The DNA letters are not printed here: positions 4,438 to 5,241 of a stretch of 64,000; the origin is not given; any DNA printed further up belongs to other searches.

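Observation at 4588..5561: Tandem paralogous minor-subunit genes yfcR and yfcQ with overlapping stop/start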

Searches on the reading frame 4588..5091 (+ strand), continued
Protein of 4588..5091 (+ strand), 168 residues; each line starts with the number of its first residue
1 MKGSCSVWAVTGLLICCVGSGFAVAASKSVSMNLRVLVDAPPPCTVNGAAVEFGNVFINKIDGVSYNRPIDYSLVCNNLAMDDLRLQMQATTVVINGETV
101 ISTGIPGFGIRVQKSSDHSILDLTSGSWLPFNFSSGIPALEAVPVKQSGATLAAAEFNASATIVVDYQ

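Call 55: list_cluster_members(proteins=[P0068, P0070, P0079, P0063, P0064, P0066, P0067, P0073])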
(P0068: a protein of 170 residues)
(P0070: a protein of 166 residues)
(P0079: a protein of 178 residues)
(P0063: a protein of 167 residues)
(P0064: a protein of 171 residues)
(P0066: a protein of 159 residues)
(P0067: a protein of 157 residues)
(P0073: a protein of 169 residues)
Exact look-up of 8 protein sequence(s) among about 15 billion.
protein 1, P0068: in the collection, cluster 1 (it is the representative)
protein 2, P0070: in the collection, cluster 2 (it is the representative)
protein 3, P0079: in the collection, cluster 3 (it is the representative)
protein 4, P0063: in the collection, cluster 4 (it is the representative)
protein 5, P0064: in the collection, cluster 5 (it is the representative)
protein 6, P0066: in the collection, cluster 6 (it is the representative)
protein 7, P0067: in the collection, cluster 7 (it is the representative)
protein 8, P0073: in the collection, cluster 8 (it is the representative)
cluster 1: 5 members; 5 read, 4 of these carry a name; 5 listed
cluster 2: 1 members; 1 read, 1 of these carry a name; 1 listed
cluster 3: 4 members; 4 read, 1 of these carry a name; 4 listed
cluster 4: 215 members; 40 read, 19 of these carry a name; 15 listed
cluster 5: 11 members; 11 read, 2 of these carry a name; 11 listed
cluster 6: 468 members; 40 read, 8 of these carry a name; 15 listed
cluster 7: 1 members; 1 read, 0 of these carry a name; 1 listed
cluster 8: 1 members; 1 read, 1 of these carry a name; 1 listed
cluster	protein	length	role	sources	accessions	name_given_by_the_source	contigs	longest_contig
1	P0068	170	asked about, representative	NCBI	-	-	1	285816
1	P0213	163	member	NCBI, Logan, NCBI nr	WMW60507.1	fimbrial protein [Serratia marcescens]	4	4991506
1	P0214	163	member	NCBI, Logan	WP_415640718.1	fimbrial protein [Serratia surfactantfaciens]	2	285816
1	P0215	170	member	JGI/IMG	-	type 1 fimbria pilin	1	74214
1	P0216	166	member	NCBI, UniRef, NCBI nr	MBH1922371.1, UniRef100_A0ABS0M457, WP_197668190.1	fimbrial protein [Serratia surfactantfaciens] | Fimbrial protein n=2 Tax=Serratia surfactantfaciens TaxID=2741499 RepID=A0ABS0M457_9GAMM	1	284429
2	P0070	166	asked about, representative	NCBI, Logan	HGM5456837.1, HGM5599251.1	TPA: fimbrial protein [Serratia marcescens]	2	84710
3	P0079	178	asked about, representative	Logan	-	-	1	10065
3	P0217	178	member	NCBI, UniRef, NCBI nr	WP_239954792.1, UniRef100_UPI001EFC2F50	fimbrial protein [Pantoea sp. Z09] | fimbrial protein n=1 Tax=Pantoea sp. Z09 TaxID=2886821 RepID=UPI001EFC2F50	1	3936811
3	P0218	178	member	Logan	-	-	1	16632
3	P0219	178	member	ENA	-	-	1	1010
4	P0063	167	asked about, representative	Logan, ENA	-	-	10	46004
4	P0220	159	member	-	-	fimbrial protein [Escherichia coli] | Fimbrial protein n=3 Tax=Escherichia coli TaxID=562 RepID=A0A8S7WBM1_ECOLX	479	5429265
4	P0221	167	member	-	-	fimbrial protein [Escherichia coli] | Fimbrial protein n=2 Tax=Escherichia coli TaxID=562 RepID=A0A8T5WCT7_ECOLX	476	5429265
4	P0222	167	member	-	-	fimbrial protein [Escherichia coli] | fimbrial protein n=1 Tax=Escherichia coli TaxID=562 RepID=UPI0001F66639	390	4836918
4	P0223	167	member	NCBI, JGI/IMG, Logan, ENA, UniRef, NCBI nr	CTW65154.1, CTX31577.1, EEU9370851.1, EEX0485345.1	fimbrial protein [Escherichia coli] | fimbrial protein n=1 Tax=Escherichia coli TaxID=562 RepID=UPI0003EF2841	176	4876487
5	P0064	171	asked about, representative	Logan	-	-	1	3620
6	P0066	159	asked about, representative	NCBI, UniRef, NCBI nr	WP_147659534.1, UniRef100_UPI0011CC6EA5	fimbrial protein [Escherichia coli] | fimbrial protein n=1 Tax=Escherichia coli TaxID=562 RepID=UPI0011CC6EA5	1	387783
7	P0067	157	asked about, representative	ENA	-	-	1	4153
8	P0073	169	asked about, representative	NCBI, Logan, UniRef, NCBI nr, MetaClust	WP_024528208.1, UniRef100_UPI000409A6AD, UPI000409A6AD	fimbrial protein [Serratia fonticola] | fimbrial protein n=1 Tax=Serratia fonticola TaxID=47917 RepID=UPI000409A6AD | status=active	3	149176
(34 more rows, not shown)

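Call 66: predict_structure(alignment_id=A1)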
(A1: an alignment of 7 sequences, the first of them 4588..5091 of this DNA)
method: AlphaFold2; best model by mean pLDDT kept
length: 168 residues; sequences in the alignment: 7
mean_pLDDT: 78.7   pTM: 0.71
mean pLDDT of the five models: 78.7, 78.1, 76.2, 70.1, 64.1
residues with pLDDT >= 90: 51; 70-90: 83; 50-70: 9; < 50: 25
segments of 3 or more residues with pLDDT < 50: 1-25
pLDDT, mean of each block of 10 residues (from residue 1): 45 43 56 82 82 83 80 77 86 92 90 92 90 87 89 80 87
secondary structure, 60 per line:
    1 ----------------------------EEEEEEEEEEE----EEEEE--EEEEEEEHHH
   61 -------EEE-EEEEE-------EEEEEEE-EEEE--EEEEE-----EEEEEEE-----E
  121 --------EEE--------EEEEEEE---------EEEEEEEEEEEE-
elements in order: E29-39 E44-48 E51-57 E68-70 E72-76 E84-90 E92-95 E98-102 E108-114 E129-131 E140-146 E156-167

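Call 69: fold_search(model_id=the predicted structure, library=pdb)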
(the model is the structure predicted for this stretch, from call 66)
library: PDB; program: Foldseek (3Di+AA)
matches with E <= 10: 1138; with E <= 0.001: 23
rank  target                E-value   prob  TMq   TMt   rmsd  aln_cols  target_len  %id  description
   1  6r74                  3.2e-08  1.00  0.61  0.65   4.4       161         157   16  N-terminally reversed variant of FimA E. coli (released 2020-05-06)
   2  6r7e                  9.4e-08  1.00  0.57  0.60   6.3       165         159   14  N-terminally reversed variant of FimA E. coli with alanine insertion at position 20 (released 2020-05-06)
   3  5lp9                  1.5e-07  1.00  0.62  0.64   4.0       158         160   14  FimA wt from S. flexneri (released 2017-12-20)
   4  6erj_B                2.0e-07  1.00  0.60  0.62   4.6       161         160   15  Self-complemented FimA subunit from Salmonella enterica (released 2019-01-30)
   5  5nkt                  1.1e-06  1.00  0.58  0.63   4.6       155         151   15  FimA wt from E. coli (released 2018-05-16)
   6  6erj_A                1.2e-06  1.00  0.62  0.64   4.1       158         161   13  Self-complemented FimA subunit from Salmonella enterica (released 2019-01-30)
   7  2m5g_MODEL_1_A        4.8e-06  1.00  0.56  0.59   5.1       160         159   14  Solution structure of FimA wt (released 2013-11-13)
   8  9fx0_A                1.3e-04  1.00  0.56  0.60   4.3       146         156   14  Cryo-EM structure of the type 1 pilus tip-to-rod transition (released 2025-06-04)
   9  9fw9_B                3.5e-04  1.00  0.54  0.63   4.5       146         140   15  Cryo-EM structure of the type 1 pilus assembly platform as part of the FimA-bound chaperone-usher pilus complex (FimDH (released 2025-06-04)
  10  4j3o_F                3.7e-04  1.00  0.54  0.59   5.1       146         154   18  Crystal structure of the FimD usher traversed by the pilus tip complex assembly composed of FimC:FimF:FimG:FimH (released 2013-04-10)
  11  4dwh_B                4.4e-04  1.00  0.54  0.66   4.1       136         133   15  Structure of the major type 1 pilus subunit FIMA bound to the FIMC (2.5 A resolution) (released 2012-05-30)
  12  3jwn_E                4.4e-04  1.00  0.50  0.54   5.7       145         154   15  Complex of FimC, FimF, FimG and FimH (released 2010-06-16)
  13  2w07_B                5.2e-04  1.00  0.55  0.74   4.5       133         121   22  Structural determinants of polymerization reactivity of the P pilus adaptor subunit PapF (released 2008-11-25)
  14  9fy9_F                5.5e-04  1.00  0.49  0.57   4.8       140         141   14  Cryo-EM structure of the type 1 chaperone-usher pilus FimD-tip complex (FimDHGFC) - Conformer 1 (released 2025-06-04)
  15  9fx0_F                5.8e-04  1.00  0.53  0.62   5.2       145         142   15  Cryo-EM structure of the type 1 pilus tip-to-rod transition (released 2025-06-04)
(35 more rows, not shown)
